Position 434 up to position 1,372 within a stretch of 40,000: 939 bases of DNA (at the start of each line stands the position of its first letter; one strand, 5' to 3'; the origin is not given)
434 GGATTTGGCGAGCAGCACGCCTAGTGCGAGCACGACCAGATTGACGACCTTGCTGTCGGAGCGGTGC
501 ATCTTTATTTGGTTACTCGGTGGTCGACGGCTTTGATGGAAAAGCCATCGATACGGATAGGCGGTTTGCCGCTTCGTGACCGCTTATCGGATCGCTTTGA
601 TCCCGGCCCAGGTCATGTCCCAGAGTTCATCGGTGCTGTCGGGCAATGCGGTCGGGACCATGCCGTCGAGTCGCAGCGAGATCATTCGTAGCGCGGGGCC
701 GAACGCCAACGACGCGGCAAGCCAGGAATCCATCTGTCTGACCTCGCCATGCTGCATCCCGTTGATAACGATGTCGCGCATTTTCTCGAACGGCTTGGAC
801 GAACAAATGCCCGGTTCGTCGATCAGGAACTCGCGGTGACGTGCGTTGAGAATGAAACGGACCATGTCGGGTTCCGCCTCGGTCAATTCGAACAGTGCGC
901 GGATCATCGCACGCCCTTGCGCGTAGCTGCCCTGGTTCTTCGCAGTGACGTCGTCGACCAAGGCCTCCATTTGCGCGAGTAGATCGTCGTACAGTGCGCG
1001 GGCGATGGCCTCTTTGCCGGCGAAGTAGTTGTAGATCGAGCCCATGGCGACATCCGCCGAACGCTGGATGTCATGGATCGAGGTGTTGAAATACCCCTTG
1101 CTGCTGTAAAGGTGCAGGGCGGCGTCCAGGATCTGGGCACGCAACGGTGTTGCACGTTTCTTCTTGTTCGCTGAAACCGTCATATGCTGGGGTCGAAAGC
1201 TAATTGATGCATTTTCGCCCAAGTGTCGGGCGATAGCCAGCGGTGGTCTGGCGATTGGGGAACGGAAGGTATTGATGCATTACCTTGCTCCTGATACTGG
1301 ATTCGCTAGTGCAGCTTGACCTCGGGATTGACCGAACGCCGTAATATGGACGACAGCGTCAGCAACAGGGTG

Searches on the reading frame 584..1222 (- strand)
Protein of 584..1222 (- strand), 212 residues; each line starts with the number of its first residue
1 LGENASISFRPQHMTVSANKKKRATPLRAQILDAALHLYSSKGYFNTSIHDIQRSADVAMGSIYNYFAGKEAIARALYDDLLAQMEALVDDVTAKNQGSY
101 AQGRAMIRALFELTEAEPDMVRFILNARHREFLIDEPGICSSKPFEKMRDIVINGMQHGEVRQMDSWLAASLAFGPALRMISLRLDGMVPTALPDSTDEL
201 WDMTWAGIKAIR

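Call 17: search_protein_families(library=pfam, proteins=[window:584-1222:-], max_evalue=0.001)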
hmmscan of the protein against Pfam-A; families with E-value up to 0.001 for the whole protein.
window:584-1222:- (212 aa): 2 families
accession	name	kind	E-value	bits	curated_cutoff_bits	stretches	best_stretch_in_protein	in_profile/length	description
PF00440.29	TetR_N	-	3.9e-12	46.2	24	1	31-77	1-47/47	Bacterial regulatory proteins, tetR family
PF16295.10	TetR_C_10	-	0.00071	20.3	28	1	94-209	17-131/132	Tetracyclin repressor-like, C-terminal domain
